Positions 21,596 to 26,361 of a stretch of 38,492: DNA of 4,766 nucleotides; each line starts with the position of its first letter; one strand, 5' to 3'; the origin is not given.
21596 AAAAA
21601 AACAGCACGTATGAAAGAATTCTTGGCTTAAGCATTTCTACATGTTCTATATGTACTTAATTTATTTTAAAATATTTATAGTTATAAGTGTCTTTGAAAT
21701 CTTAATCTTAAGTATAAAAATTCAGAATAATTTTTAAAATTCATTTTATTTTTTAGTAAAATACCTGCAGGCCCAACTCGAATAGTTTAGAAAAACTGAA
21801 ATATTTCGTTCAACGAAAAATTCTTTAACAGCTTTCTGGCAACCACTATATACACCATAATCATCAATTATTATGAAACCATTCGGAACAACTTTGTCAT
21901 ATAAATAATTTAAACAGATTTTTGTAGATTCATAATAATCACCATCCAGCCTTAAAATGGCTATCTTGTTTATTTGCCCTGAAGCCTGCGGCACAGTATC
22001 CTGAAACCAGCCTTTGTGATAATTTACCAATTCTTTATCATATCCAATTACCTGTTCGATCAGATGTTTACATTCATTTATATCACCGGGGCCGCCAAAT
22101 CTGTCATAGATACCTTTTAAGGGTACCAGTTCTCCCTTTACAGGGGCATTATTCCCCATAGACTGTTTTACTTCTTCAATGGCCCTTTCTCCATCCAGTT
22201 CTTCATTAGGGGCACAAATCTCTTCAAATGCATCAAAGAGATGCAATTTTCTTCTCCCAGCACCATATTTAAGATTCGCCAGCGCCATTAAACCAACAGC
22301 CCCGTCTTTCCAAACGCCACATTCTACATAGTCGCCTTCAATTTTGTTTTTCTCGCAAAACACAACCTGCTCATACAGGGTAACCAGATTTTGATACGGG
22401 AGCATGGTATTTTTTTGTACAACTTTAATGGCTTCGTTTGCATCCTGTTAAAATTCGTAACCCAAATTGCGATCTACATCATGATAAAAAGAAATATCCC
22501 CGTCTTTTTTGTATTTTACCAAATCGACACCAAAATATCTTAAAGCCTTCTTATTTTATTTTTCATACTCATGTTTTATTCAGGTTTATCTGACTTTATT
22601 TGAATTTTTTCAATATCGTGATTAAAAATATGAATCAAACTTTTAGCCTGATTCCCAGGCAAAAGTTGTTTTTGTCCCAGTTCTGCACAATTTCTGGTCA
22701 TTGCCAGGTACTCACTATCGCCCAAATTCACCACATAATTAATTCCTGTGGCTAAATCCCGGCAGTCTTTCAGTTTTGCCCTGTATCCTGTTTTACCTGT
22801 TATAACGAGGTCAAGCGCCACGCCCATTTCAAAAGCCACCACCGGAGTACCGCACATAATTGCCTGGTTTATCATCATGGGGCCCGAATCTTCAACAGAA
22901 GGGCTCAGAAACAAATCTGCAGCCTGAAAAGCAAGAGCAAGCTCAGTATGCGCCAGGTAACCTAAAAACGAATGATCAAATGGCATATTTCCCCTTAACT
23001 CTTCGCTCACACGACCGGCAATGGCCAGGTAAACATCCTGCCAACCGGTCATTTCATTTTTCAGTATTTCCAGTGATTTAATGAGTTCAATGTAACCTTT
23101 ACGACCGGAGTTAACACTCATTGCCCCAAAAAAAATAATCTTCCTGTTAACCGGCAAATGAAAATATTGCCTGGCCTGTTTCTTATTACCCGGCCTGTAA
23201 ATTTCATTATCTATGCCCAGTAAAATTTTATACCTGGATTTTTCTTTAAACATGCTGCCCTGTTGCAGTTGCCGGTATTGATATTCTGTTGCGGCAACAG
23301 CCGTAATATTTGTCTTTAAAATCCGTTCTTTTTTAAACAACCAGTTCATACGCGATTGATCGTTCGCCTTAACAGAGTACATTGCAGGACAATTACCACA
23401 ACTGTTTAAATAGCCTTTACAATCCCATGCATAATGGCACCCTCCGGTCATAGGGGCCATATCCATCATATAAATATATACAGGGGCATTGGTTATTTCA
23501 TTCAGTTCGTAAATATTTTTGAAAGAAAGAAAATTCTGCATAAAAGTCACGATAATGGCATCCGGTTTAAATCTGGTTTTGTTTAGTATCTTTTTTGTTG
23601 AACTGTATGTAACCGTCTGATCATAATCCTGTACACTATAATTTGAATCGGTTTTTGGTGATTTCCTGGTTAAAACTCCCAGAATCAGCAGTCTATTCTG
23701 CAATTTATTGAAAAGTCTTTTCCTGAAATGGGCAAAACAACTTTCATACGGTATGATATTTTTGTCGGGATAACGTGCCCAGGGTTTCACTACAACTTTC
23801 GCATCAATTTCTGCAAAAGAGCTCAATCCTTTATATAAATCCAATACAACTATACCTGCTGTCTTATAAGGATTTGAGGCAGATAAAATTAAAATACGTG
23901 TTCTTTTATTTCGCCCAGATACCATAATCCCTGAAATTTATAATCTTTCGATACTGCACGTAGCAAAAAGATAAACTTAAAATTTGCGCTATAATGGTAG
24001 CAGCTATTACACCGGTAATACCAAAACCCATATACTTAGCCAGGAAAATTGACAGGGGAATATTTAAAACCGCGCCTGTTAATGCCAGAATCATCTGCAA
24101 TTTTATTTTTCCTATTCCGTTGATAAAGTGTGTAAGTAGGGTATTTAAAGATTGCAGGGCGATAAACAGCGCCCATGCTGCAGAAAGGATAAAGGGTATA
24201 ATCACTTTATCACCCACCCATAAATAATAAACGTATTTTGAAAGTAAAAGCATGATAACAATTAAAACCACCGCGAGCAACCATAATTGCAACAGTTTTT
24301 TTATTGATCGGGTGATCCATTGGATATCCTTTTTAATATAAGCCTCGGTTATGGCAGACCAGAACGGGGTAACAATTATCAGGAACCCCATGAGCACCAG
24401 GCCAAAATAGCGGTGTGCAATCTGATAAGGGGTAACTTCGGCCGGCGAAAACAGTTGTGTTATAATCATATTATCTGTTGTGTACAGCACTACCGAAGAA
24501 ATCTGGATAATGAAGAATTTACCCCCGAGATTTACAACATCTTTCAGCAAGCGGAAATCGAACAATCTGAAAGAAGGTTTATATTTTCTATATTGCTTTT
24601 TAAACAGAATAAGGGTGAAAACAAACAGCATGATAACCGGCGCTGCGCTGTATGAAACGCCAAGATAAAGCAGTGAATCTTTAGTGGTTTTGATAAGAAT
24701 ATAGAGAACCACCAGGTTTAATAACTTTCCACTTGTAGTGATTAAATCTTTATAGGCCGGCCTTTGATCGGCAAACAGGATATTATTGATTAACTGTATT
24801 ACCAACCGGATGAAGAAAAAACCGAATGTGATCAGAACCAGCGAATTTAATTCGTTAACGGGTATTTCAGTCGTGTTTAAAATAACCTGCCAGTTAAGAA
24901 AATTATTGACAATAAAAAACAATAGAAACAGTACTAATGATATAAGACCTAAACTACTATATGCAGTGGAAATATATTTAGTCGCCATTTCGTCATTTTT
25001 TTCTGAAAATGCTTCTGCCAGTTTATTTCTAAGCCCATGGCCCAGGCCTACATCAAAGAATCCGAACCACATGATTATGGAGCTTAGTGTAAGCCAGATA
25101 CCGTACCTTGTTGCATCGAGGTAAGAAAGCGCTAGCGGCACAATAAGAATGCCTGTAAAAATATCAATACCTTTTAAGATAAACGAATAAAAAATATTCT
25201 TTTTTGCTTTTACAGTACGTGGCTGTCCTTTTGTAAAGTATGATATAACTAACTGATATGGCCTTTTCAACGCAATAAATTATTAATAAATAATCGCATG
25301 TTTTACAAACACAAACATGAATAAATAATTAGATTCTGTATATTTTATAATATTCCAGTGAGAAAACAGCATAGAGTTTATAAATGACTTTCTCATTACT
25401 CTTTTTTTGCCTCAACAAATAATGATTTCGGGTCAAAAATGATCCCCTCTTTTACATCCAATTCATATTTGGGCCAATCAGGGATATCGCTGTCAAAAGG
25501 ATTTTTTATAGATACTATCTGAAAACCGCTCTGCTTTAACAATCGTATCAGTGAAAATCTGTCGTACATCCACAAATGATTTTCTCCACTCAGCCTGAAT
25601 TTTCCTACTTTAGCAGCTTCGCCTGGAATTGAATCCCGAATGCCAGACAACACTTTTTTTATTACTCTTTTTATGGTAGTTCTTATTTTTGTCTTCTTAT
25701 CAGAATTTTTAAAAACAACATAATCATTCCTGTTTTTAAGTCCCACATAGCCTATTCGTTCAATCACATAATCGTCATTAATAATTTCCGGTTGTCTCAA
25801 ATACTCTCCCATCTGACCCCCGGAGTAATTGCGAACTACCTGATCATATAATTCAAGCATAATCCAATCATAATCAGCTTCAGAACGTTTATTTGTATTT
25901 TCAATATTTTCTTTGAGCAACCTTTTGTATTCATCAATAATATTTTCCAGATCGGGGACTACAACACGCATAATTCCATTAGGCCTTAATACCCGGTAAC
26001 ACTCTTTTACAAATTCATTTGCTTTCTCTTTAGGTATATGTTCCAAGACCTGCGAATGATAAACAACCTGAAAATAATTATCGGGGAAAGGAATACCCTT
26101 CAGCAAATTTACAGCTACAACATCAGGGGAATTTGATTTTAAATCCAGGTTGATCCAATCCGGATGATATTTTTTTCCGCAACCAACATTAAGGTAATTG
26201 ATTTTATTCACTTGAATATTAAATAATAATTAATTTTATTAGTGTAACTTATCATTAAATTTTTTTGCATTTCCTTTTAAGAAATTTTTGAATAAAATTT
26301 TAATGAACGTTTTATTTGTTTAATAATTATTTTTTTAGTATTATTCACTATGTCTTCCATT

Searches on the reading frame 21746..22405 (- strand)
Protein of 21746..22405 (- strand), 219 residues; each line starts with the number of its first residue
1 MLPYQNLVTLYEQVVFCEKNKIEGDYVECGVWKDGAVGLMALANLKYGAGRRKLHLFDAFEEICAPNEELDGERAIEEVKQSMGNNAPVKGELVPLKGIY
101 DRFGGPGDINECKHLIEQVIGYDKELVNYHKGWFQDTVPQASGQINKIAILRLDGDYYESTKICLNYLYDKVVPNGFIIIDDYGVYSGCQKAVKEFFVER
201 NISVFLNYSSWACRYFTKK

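Call 94: search_protein_families(library=pfam, proteins=[window:21746-22405:-], max_evalue=0.00001)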
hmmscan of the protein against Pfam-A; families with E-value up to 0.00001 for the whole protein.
window:21746-22405:- (219 aa): 2 families
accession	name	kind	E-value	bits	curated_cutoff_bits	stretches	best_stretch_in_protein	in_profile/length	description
PF05711.17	TylF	-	4.9e-40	137.9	23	2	121-218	169-264/264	Macrocin-O-methyltransferase (TylF)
PF13578.12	Methyltransf_24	-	1.1e-06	29.9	26.3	1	27-183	1-105/105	Methyltransferase domain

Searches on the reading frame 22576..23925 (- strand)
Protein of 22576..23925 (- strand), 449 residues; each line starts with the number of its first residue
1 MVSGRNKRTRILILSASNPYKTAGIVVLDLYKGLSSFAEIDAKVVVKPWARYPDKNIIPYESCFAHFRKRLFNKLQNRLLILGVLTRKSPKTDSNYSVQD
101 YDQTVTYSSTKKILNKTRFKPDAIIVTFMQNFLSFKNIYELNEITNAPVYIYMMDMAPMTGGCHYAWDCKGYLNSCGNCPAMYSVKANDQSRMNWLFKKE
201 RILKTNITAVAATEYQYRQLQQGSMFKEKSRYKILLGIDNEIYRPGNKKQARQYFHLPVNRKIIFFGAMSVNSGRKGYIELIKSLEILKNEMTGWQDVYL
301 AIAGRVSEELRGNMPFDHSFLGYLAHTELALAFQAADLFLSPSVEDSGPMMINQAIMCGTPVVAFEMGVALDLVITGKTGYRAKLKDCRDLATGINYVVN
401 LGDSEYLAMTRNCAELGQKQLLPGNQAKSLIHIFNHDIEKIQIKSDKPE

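Call 93: search_protein_families(library=pfam, proteins=[window:22576-23925:-], max_evalue=0.00001)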
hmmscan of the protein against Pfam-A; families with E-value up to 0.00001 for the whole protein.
window:22576-23925:- (449 aa): 2 families
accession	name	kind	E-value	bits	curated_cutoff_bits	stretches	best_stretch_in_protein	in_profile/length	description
PF13692.12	Glyco_trans_1_4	-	5.8e-16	59.5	27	1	261-398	2-139/142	Glycosyl transferases group 1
PF00534.26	Glycos_transf_1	-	2.9e-15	56.7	26.4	1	269-404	21-160/172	Glycosyl transferases group 1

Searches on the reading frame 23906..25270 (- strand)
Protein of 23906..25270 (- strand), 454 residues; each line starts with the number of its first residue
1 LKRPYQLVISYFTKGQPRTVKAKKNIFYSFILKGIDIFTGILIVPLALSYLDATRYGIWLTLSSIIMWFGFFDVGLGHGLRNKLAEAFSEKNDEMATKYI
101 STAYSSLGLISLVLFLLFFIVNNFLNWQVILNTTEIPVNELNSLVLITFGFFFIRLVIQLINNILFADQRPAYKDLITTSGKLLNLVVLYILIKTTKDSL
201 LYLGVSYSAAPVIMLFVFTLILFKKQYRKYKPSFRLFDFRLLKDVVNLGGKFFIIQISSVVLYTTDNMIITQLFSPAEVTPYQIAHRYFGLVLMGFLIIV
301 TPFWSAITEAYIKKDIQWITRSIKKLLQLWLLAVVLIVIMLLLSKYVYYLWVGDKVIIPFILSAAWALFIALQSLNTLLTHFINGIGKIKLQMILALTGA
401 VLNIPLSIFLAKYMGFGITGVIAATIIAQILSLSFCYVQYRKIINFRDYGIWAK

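Call 93: search_protein_families(library=pfam, proteins=[window:23906-25270:-], max_evalue=0.00001)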
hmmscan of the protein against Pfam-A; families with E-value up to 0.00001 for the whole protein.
window:23906-25270:- (454 aa): 2 families
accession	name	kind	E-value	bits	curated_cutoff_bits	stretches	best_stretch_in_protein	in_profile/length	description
PF01943.22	Polysacc_synt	-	2e-09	37.7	28.2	1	23-301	2-263/274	Polysaccharide biosynthesis protein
PF01554.23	MatE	-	1.1e-08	35.3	24.9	1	254-407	4-159/161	MatE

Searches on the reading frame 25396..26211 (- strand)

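Call 94: search_protein_families(library=pfam, proteins=[window:25396-26211:-], max_evalue=0.00001)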
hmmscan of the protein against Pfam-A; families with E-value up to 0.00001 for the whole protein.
window:25396-26211:- (271 aa): 3 families
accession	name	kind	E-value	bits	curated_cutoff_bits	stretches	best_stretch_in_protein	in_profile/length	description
PF08241.18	Methyltransf_11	-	2.2e-11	44.7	21.2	1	32-81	47-93/95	Methyltransferase domain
PF13649.12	Methyltransf_25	-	6.9e-08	33.5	27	1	38-79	56-97/97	Methyltransferase domain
PF13489.12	Methyltransf_23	-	5.4e-07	29.9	27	0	30-94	46-124/164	Methyltransferase domain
